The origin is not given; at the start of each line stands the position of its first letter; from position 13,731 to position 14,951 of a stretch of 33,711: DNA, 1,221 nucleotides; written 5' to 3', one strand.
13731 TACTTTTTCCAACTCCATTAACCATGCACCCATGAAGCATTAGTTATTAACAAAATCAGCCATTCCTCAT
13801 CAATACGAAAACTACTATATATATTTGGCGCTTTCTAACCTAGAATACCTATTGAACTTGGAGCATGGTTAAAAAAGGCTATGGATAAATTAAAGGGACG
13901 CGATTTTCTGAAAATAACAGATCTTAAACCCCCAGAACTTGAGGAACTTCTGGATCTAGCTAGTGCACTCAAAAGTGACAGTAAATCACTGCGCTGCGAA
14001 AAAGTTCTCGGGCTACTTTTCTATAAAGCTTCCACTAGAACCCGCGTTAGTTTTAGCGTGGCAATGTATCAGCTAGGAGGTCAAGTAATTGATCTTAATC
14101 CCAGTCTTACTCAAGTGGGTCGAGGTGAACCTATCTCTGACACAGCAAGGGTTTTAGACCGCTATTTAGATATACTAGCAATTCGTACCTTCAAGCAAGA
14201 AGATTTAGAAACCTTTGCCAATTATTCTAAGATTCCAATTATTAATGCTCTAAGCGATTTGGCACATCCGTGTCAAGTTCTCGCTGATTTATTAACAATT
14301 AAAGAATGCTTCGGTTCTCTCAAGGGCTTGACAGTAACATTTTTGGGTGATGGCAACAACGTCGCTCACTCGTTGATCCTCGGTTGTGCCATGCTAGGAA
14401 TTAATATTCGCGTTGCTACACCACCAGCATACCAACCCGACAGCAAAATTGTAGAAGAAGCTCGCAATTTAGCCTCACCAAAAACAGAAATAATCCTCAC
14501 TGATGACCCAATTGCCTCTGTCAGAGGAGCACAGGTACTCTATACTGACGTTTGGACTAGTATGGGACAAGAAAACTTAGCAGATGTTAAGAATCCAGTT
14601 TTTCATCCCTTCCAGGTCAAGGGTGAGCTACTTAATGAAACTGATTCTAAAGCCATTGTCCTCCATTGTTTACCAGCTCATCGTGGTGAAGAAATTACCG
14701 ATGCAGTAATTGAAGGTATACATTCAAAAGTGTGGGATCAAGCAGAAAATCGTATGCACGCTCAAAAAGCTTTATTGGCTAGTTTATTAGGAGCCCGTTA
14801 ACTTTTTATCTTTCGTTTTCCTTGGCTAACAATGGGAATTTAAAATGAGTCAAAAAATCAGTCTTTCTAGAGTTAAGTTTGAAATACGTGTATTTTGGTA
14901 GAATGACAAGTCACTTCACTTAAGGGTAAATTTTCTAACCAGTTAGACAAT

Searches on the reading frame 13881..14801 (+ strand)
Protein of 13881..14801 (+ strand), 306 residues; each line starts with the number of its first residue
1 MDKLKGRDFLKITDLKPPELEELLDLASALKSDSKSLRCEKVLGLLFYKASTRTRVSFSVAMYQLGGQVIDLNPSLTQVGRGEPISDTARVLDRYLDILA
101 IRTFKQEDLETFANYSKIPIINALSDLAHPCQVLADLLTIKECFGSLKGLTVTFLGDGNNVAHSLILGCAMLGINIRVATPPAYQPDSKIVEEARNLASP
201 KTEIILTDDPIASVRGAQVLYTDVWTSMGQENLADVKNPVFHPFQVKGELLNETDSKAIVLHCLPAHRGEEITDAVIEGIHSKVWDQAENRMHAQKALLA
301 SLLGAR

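Call 9: search_protein_families(library=pfam, proteins=[window:13881-14801:+])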
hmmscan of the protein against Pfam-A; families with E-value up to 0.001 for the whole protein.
window:13881-14801:+ (306 aa): 2 families
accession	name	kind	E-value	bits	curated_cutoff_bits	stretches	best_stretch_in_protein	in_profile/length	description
PF00185.30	OTCace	-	9.6e-55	185.4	29.4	1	148-301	1-156/157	Aspartate/ornithine carbamoyltransferase, Asp/Orn binding domain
PF02729.26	OTCace_N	-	3e-48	164.1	29.9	1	7-142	1-148/148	Aspartate/ornithine carbamoyltransferase, carbamoyl-P binding domain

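Call 10: search_protein_families(library=ncbifam, proteins=[window:13881-14801:+])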
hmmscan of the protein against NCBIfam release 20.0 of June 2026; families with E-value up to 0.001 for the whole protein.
window:13881-14801:+ (306 aa): 16 families
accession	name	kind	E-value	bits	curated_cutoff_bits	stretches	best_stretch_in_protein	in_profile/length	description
NF001986.0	PRK00779.1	subfamily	2.9e-124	414.2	306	1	4-304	3-305/307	ornithine carbamoyltransferase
TIGR00658.1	orni_carb_tr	equivalog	2.4e-122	407.9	280.85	1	7-303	1-303/304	ornithine carbamoyltransferase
NF011380.0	PRK14805.1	equivalog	3.9e-86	288.9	421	1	8-304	3-301/302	ornithine carbamoyltransferase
TIGR04384.1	putr_carbamoyl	exception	1.3e-75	254.5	500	1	8-303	1-307/330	putrescine carbamoyltransferase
NF003286.0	PRK04284.1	subfamily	8.8e-75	251.9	515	1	1-304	1-331/332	ornithine carbamoyltransferase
NF009213.0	PRK12562.1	subfamily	3.4e-62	210.7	559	2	1-269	1-280/334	ornithine carbamoyltransferase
NF002470.0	PRK01713.1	equivalog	1.1e-54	186.1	545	1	4-268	5-279/334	ornithine carbamoyltransferase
TIGR00670.1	asp_carb_tr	equivalog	2.8e-49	167.9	236.95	1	7-303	1-303/304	aspartate carbamoyltransferase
NF003384.0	PRK04523.1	equivalog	4.5e-49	167.3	288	1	7-303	4-333/336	N-acetylornithine carbamoyltransferase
NF002032.1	PRK00856.1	equivalog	1.8e-48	165.3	263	1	7-302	1-296/297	aspartate carbamoyltransferase catalytic subunit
NF011379.0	PRK14804.1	equivalog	3.1e-46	157.9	373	1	13-303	13-309/311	ornithine carbamoyltransferase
NF008853.0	PRK11891.1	equivalog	2.8e-32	111.9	560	1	41-304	128-399/430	aspartate carbamoyltransferase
NF006046.0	PRK08192.1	equivalog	1.4e-26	93.6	512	1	1-304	1-318/339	aspartate carbamoyltransferase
NF010387.0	PRK13814.1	equivalog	1.7e-19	69.9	660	1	41-300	46-300/310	aspartate carbamoyltransferase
NF005538.0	PRK07200.1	equivalog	2.7e-18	66.2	453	1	2-226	17-273/396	knotted carbamoyltransferase YgeW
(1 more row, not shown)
